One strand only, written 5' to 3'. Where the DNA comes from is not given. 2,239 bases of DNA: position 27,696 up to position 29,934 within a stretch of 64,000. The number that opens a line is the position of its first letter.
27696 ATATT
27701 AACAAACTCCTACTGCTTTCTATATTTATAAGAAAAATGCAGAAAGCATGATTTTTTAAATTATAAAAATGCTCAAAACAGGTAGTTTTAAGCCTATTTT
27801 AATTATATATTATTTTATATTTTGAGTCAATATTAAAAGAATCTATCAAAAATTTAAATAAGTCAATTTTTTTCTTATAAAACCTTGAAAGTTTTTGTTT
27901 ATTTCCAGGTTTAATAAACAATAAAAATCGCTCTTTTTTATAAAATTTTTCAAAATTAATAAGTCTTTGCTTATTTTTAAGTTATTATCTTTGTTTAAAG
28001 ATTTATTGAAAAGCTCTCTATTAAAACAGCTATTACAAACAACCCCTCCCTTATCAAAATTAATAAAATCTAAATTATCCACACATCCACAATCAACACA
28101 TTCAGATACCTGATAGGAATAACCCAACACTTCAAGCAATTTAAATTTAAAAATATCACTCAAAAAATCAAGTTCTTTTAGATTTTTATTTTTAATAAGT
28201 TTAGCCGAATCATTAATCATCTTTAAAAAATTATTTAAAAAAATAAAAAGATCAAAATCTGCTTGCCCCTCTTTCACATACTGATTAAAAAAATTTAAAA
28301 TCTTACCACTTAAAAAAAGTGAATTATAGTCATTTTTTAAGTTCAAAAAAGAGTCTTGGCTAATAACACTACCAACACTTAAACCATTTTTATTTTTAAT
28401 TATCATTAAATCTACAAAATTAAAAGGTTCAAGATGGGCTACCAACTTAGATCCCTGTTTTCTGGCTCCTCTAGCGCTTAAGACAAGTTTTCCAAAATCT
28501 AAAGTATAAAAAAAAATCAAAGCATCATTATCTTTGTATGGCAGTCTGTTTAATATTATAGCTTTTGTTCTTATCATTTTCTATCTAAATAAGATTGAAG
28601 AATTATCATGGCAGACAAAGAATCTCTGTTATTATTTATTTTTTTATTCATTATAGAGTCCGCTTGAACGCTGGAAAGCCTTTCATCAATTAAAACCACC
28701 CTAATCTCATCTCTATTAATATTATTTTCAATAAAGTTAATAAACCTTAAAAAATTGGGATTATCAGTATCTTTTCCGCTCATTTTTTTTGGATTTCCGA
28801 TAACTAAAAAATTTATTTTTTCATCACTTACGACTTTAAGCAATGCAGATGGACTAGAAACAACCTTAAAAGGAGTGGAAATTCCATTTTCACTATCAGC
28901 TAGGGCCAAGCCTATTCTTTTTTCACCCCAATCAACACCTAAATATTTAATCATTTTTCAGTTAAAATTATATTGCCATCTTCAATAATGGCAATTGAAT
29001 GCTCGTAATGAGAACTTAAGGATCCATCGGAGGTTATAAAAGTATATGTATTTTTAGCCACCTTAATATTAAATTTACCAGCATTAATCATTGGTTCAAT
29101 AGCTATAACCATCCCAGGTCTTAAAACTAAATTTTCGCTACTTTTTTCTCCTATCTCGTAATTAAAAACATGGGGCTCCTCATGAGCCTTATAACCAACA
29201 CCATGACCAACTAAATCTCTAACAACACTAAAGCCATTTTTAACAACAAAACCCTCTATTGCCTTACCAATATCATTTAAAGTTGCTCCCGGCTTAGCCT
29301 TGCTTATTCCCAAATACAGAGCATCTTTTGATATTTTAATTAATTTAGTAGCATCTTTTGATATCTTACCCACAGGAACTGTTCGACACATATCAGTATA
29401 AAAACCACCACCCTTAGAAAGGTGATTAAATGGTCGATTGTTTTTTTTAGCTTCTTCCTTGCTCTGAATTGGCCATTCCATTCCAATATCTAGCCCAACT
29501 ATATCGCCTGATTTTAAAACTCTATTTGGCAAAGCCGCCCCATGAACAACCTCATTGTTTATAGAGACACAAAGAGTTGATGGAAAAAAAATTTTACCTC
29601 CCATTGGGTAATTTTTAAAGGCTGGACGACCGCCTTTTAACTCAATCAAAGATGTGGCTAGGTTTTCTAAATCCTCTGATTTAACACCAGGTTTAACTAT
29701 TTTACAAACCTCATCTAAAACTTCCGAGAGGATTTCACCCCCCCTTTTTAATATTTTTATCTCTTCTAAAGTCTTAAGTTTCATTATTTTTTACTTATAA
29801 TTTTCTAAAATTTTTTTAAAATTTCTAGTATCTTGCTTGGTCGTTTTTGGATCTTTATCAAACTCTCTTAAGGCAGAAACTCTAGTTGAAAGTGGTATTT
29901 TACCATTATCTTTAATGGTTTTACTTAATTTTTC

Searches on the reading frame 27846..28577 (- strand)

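Call 85: search_protein_families(library=pfam, proteins=[window:27846-28577:-], max_evalue=0.001)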
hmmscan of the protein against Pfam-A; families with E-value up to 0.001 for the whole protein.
window:27846-28577:- (243 aa): 2 families
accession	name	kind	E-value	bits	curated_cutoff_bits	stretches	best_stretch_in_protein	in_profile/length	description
PF11967.14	RecO_N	-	3.8e-16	59.3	27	1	2-67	4-69/80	Recombination protein O N terminal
PF02565.21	RecO_C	-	1.4e-10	41.6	22.1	1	83-195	3-106/157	Recombination protein O C terminal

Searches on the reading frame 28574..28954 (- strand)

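Call 85: search_protein_families(library=pfam, proteins=[window:28574-28954:-], max_evalue=0.001)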
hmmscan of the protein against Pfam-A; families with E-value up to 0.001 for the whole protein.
window:28574-28954:- (126 aa): 1 family
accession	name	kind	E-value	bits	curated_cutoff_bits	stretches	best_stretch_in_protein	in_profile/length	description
PF03652.20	RuvX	-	7.2e-26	91.6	29.2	1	3-124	2-133/134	Holliday junction resolvase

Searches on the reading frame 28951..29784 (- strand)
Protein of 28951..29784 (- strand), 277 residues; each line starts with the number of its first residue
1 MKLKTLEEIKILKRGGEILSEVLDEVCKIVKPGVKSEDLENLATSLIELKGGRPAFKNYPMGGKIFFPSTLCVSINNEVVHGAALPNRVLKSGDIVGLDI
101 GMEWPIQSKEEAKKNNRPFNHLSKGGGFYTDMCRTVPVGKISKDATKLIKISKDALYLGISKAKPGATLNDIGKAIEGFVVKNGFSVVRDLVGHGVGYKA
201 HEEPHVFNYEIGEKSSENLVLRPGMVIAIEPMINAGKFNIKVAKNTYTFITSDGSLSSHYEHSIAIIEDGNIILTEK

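Call 85: search_protein_families(library=pfam, proteins=[window:28951-29784:-], max_evalue=0.001)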
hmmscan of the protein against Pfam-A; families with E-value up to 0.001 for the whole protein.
window:28951-29784:- (277 aa): 1 family
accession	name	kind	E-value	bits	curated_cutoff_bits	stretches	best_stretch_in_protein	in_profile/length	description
PF00557.29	Peptidase_M24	-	3.7e-39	135.1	23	2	126-239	87-197/208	Metallopeptidase family M24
